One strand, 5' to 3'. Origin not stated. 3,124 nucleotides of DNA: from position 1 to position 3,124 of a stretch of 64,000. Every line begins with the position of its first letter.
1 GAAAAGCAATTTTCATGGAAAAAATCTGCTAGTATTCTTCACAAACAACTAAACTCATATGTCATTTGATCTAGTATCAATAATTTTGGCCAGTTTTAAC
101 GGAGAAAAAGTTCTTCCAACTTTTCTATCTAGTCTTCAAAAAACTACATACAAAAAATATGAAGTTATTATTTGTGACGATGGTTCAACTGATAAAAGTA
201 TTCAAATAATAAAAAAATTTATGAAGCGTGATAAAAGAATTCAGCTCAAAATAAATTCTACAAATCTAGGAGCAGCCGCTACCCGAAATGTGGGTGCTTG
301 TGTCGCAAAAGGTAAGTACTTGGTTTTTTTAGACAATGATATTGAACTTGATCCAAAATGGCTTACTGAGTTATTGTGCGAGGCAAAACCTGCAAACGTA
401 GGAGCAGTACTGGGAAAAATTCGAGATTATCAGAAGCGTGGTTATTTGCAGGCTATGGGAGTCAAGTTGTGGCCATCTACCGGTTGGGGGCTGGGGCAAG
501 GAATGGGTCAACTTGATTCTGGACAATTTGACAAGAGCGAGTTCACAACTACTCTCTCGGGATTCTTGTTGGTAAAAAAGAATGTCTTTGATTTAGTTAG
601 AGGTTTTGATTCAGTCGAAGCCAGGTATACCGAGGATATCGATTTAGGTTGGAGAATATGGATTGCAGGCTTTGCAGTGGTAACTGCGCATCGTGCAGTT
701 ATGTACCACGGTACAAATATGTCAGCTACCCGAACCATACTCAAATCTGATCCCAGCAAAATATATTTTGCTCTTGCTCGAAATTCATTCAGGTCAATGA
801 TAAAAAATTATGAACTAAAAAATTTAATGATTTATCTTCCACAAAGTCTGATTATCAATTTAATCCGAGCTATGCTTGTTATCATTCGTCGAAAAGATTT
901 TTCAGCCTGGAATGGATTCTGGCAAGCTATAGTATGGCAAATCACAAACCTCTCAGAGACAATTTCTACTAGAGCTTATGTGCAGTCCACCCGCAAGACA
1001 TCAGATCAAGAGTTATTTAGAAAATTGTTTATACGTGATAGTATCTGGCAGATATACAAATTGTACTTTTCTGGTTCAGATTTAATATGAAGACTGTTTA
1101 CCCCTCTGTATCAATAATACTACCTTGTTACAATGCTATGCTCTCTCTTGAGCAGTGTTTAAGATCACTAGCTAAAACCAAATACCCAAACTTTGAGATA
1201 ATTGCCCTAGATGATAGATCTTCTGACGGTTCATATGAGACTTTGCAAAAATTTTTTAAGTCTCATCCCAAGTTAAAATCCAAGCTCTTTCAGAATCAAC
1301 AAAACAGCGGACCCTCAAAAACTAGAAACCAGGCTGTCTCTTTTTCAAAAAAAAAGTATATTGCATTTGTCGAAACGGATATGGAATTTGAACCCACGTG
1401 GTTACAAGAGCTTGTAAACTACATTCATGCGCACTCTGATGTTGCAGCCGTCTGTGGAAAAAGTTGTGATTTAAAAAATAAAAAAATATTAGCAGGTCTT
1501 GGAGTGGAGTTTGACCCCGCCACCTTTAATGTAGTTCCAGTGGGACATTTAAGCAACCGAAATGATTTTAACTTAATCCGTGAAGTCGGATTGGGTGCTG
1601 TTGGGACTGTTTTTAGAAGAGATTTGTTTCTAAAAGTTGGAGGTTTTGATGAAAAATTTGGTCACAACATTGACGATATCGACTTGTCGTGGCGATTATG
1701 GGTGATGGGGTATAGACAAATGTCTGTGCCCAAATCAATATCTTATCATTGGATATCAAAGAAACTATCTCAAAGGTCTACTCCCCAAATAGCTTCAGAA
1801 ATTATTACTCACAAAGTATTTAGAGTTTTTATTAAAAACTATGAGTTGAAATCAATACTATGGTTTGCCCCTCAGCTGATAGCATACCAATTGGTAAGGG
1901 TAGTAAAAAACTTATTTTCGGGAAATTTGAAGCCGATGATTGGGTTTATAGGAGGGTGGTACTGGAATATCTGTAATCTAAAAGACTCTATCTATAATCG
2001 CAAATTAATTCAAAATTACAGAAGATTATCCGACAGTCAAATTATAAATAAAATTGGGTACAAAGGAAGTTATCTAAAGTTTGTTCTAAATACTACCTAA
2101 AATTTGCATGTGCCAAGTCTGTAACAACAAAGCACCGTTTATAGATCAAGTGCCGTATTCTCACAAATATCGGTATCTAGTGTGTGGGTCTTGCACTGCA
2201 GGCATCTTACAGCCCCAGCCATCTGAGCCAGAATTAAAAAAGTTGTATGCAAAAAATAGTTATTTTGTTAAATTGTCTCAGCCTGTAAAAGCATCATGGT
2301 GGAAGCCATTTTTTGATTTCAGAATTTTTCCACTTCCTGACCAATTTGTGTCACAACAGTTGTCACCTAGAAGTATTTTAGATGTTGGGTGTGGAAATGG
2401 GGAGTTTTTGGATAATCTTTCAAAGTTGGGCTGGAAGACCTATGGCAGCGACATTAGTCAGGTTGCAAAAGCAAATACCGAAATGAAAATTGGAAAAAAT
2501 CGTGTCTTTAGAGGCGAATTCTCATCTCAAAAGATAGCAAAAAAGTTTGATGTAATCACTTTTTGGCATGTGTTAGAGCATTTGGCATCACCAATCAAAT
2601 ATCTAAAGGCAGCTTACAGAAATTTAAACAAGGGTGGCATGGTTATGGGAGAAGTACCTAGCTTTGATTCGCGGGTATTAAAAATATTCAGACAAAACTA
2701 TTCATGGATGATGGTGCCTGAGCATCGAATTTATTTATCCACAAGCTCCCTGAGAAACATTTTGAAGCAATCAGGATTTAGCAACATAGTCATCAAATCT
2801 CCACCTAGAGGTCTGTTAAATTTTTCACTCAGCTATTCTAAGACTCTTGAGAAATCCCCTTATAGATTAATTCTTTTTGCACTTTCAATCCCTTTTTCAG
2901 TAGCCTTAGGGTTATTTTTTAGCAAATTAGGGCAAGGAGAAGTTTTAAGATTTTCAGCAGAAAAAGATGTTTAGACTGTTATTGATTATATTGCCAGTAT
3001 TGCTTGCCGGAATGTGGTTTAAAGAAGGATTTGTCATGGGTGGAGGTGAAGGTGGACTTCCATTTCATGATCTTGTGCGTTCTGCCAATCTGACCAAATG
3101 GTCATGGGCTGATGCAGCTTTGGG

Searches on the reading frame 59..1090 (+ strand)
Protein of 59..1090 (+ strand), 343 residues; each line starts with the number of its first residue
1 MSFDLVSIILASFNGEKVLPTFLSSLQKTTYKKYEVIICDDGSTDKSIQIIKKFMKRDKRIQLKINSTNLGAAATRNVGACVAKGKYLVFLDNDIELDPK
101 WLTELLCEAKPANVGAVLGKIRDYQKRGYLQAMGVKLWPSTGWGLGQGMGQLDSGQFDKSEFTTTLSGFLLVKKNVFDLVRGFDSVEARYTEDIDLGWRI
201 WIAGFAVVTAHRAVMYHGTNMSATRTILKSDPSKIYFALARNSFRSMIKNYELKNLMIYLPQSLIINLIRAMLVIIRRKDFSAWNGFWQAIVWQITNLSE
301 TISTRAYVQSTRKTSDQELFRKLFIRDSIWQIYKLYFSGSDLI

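Call 8: search_protein_families(library=pfam, proteins=[window:59-1090:+], max_evalue=0.01)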
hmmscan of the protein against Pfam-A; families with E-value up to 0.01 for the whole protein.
window:59-1090:+ (343 aa): 5 families
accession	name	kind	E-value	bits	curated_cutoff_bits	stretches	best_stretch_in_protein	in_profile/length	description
PF00535.33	Glycos_transf_2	-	5.9e-30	104.8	23.3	1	7-131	1-125/168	Glycosyl transferase family 2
PF10111.15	Glyco_tranf_2_2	-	1.5e-11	44.8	27.3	1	26-95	20-92/276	Glycosyltransferase like family 2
PF13641.12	Glyco_tranf_2_3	-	4.6e-08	33.8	27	1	6-220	3-214/230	Glycosyltransferase like family 2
PF13506.12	Glyco_transf_21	-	1.2e-06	28.5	21.7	1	83-218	29-155/174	Glycosyl transferase family 21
PF13632.12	Glyco_trans_2_3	-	0.0021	18.3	27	1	90-221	4-127/198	Glycosyl transferase family group 2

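Call 45: find_encoding_contigs(protein=window:59-1090:+, flank=10000, max_places=4)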
Protein window:59-1090:+ (343 aa): 2 contigs read that carry it; 1 place shown.
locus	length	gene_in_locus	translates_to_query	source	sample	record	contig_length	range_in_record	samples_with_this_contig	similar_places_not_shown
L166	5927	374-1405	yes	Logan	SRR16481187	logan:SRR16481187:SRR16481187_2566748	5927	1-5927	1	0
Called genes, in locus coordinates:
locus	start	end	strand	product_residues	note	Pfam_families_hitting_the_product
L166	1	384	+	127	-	?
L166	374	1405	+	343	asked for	PF00535:Glycos_transf_2, PF10111:Glyco_tranf_2_2, PF13506:Glyco_transf_21, PF13641:Glyco_tranf_2_3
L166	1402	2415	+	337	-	PF00535:Glycos_transf_2, PF13506:Glyco_transf_21, PF13641:Glyco_tranf_2_3, PF13632:Glyco_trans_2_3 (faint), PF10111:Glyco_tranf_2_2 (weak)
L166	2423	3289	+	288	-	PF13489:Methyltransf_23, PF08003:Methyltransf_9 (faint), PF13649:Methyltransf_25, PF13847:Methyltransf_31, PF08241:Methyltransf_11, PF08242:Methyltransf_12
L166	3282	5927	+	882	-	?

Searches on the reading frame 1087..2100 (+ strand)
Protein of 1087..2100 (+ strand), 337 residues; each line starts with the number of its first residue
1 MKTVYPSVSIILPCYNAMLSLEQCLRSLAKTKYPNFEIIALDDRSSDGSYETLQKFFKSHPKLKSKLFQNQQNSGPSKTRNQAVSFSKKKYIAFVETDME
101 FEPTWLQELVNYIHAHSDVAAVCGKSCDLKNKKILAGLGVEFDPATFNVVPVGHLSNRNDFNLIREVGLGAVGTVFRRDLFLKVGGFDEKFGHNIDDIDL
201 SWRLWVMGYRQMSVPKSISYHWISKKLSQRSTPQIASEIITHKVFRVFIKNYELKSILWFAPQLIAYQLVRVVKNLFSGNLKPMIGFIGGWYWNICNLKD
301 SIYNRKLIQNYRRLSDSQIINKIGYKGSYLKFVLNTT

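Call 8: search_protein_families(library=pfam, proteins=[window:1087-2100:+], max_evalue=0.01)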
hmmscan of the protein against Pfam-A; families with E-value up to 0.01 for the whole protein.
window:1087-2100:+ (337 aa): 4 families
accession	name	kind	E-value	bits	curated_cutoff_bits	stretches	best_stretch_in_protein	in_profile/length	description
PF00535.33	Glycos_transf_2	-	1.2e-27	97.3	23.3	1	9-125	1-116/168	Glycosyl transferase family 2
PF13641.12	Glyco_tranf_2_3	-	6e-16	59.6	27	1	6-222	1-212/230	Glycosyltransferase like family 2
PF10111.15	Glyco_tranf_2_2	-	2.6e-13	50.5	27.3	2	175-249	169-232/276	Glycosyltransferase like family 2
PF13632.12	Glyco_trans_2_3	-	4.5e-05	23.8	27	1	107-220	17-122/198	Glycosyl transferase family group 2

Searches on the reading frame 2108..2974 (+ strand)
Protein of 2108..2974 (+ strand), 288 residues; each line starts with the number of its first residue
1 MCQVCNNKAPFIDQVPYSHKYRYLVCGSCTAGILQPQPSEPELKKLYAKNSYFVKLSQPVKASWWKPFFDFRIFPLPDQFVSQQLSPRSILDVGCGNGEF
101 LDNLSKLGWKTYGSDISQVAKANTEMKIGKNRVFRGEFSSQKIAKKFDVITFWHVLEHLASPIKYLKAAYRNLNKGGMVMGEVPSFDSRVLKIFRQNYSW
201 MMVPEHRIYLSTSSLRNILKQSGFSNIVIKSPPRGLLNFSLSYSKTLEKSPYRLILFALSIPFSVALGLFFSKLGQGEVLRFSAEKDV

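Call 8: search_protein_families(library=pfam, proteins=[window:2108-2974:+], max_evalue=0.01)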
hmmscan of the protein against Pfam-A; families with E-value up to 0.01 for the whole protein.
window:2108-2974:+ (288 aa): 11 families
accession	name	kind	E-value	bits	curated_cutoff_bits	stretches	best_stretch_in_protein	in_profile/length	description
PF13489.12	Methyltransf_23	-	3.1e-29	102.3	27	1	80-227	16-162/164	Methyltransferase domain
PF08241.18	Methyltransf_11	-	7.1e-14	52.7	21.2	1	91-179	1-93/95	Methyltransferase domain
PF08242.18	Methyltransf_12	-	3.2e-13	50.7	30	1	91-179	1-98/98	Methyltransferase domain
PF13649.12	Methyltransf_25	-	7e-11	43.1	27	1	90-177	1-97/97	Methyltransferase domain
PF13847.12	Methyltransf_31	-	1.1e-09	38.5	27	1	89-199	6-127/145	Methyltransferase domain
PF08003.17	Methyltransf_9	-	1.1e-05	25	23.8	1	84-229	113-265/315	Protein of unknown function (DUF1698)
PF05219.18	DREV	-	0.00016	21.3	26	1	84-177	92-182/265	DREV methyltransferase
PF01209.24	Ubie_methyltran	-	0.0025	17.6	20.1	0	83-201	44-172/233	ubiE/COQ5 methyltransferase family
PF07757.19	AdoMet_MTase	-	0.0035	18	27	1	86-118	61-93/115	Predicted AdoMet-dependent methyltransferase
PF23525.1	Methyltransf_36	-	0.0054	16.4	27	1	85-104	39-58/268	AprA MT2-like domain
PF05401.17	NodS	-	0.008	16.5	24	0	89-175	46-134/201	Nodulation protein S (NodS)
